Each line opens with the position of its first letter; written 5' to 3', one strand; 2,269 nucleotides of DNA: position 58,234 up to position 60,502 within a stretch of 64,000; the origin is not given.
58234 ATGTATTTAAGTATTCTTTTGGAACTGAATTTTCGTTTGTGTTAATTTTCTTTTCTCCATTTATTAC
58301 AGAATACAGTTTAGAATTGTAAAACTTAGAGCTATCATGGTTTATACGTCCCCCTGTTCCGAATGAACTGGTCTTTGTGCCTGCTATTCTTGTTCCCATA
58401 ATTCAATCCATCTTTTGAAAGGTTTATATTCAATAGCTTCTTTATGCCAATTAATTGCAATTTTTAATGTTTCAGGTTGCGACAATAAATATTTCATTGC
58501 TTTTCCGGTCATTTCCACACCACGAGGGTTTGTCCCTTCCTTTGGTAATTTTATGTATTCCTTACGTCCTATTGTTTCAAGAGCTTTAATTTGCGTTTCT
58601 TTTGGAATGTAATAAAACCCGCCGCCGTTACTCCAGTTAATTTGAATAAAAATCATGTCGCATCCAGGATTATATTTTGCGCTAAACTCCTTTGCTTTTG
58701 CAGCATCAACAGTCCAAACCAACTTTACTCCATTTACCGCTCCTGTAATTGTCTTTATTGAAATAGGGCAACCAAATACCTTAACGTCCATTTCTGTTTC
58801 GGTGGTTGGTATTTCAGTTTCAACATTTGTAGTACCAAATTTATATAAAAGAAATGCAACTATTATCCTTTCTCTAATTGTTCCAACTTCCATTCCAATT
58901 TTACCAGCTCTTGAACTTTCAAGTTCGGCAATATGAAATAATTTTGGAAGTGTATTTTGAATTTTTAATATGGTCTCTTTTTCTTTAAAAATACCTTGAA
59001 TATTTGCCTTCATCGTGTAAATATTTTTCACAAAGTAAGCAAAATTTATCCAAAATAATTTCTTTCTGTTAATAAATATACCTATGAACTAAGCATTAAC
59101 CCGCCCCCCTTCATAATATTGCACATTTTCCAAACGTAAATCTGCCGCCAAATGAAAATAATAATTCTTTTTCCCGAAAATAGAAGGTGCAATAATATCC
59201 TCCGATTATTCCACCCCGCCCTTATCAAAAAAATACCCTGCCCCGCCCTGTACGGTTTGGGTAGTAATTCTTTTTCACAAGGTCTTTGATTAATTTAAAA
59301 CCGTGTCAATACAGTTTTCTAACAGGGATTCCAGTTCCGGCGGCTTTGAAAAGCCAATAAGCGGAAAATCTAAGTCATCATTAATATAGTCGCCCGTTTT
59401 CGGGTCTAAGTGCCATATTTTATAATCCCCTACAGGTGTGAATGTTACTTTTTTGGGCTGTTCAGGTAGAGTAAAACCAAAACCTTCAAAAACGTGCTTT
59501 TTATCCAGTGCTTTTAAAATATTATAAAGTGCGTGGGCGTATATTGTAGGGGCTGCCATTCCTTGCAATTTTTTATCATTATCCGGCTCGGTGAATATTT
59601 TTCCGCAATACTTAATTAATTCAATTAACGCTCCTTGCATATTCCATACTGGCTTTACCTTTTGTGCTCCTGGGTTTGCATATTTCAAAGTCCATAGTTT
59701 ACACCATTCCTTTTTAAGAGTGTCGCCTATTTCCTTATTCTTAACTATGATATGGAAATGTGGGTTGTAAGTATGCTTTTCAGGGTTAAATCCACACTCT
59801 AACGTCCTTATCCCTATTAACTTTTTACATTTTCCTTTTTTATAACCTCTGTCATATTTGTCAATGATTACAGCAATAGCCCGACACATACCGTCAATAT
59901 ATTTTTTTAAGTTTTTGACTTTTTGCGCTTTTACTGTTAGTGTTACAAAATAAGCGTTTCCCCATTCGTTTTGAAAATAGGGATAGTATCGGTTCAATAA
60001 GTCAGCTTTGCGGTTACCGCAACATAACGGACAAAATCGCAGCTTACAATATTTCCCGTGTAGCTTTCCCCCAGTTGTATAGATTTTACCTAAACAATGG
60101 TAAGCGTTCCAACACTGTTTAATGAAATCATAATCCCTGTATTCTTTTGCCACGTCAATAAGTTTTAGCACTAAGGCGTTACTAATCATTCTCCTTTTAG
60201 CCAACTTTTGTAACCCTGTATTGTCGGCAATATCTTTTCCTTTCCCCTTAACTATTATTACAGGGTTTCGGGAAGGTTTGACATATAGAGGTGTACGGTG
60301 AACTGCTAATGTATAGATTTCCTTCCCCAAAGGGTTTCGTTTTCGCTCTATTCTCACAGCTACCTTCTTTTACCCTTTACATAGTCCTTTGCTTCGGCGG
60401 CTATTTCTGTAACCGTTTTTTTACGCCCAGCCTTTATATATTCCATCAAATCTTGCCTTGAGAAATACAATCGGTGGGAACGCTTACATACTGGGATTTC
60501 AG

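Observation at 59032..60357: HUH Rep with canonical RCR motifs plus a G+C-rich repeated-box region that may be its origin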

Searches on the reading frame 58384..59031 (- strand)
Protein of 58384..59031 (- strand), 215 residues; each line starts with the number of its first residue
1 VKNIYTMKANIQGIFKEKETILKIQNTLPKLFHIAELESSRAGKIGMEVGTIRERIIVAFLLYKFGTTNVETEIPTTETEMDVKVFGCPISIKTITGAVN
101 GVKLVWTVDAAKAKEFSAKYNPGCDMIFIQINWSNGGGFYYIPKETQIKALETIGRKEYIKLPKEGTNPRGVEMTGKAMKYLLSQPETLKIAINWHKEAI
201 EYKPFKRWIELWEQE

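Call 3: search_protein_families(library=pfam, proteins=[window:58384-59031:-], max_evalue=0.1)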
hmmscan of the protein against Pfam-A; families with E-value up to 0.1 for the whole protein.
window:58384-59031:- (215 aa): 1 family
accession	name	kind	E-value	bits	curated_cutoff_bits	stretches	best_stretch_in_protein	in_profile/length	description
PF15514.12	ThaI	-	1e-90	303.4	25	1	14-213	1-202/203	Restriction endonuclease ThaI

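Call 4: search_protein_families(library=ncbifam, proteins=[window:58384-59031:-], max_evalue=0.1)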
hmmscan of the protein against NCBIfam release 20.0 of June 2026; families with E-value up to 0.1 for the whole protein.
window:58384-59031:- (215 aa): 0 families

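Call 60: find_related_loci(query=window:58384-59031:-, collection=metagenome_contigs, flank=2500)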
Query window:58384-59031:- (215 aa) in metagenome_contigs; peptide patterns used: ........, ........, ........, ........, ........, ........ (x = any residue, [..] = any of these).
600 stretches matched a pattern (row limit reached: there are more); 486 encode a relative of the query (tblastn E <= 1e-3); the best 80 are kept; 80 distinct loci.
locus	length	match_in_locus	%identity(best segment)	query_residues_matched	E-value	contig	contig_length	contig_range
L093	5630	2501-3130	67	7-215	2e-96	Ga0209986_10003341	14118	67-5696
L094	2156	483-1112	68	7-215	2e-100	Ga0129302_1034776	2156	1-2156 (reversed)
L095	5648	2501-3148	67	1-215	5e-96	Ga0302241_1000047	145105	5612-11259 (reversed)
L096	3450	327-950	70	7-215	2e-96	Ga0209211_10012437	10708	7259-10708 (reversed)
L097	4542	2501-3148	67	1-215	4e-96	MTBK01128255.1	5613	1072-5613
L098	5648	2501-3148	67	1-215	5e-96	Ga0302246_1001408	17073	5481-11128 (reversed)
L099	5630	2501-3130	67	7-215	4e-95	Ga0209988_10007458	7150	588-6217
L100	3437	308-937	67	7-215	3e-94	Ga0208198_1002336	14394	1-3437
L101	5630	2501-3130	67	7-215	5e-94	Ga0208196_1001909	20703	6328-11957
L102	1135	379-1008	64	7-215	5e-100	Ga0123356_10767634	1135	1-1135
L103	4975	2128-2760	64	6-215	1e-91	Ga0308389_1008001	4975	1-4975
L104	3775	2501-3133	64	6-215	1e-91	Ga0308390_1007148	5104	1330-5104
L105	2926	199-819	66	7-212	2e-92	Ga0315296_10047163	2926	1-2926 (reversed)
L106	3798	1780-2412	63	6-215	3e-90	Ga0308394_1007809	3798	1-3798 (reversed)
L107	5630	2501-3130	62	7-215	9e-90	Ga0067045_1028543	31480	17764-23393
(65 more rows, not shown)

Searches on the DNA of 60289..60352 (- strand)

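Call 103: build_rna_model(alignment_id=A4, structure=none)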
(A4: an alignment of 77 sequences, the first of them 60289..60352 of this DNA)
Model R1 built from alignment A4 (77 sequences, 64 columns); structure: none (sequence only).
model positions 64; base pairs 0; branch points 0; effective number of sequences 77; information 0.662 bits per position. No base pairs: searches with it score sequence only.

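Call 106: search_with_rna_model(model_id=R1, sources=[window, L173, L174, L091], filters=off, max_evalue=10, show_alignments=4)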
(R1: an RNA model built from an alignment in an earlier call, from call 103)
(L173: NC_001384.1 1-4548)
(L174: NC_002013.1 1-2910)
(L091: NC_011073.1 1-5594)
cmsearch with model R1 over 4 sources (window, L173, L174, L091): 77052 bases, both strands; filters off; matches with E-value up to 10: 24.
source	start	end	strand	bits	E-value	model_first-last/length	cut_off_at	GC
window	60292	60351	-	29.7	4.5e-08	2-61/64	-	0.42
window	37515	37555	-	11.2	0.033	5-45/64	-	0.27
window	54322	54355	+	7.4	0.5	12-45/64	-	0.21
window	54837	54870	-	7.4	0.52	9-42/64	-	0.29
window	60076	60103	-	5.9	1.5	16-43/64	-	0.25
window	48773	48810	+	5.8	1.7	4-41/64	-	0.34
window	57840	57877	+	5.6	1.9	5-42/64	-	0.24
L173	2130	2164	+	5.3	2.3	8-42/64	-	0.23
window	63431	63467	-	4.9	3.1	4-40/64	-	0.35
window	58233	58268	-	4.6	3.7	10-45/64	-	0.25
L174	429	464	-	4.4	4.4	2-37/64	-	0.14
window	8382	8419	+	4.3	4.7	9-46/64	-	0.24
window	6392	6405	+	4.2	5.1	48-61/64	-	0.57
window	55270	55306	-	4.1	5.6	3-39/64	-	0.27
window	42853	42865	-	4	6.1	33-45/64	-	0.23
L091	3123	3148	+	3.8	7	17-42/64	-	0.35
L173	473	506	-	3.8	7.2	6-39/64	-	0.21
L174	1770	1796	+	3.6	8.1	15-41/64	-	0.15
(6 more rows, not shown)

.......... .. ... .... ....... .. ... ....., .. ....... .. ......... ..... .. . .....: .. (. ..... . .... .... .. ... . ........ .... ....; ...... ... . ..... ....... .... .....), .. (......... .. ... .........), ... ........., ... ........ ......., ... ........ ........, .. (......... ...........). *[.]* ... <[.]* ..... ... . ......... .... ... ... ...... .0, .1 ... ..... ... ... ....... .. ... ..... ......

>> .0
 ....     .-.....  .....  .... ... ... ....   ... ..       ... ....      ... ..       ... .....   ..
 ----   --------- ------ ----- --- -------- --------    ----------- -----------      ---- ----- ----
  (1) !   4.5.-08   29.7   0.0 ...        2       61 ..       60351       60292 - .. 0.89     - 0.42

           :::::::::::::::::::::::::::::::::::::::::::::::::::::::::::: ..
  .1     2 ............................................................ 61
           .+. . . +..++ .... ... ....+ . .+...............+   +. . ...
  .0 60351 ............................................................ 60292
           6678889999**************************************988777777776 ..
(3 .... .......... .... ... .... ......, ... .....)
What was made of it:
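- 60292..60317 (-): Invariant nucleotide core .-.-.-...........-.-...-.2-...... inside rep codons 14-22 (in the window: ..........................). It is the candidate dso/nick site. The nick is predicted between 60315 and 60314 by analogy with CTTG|ATA. The site is single-copy in the window (call 106).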
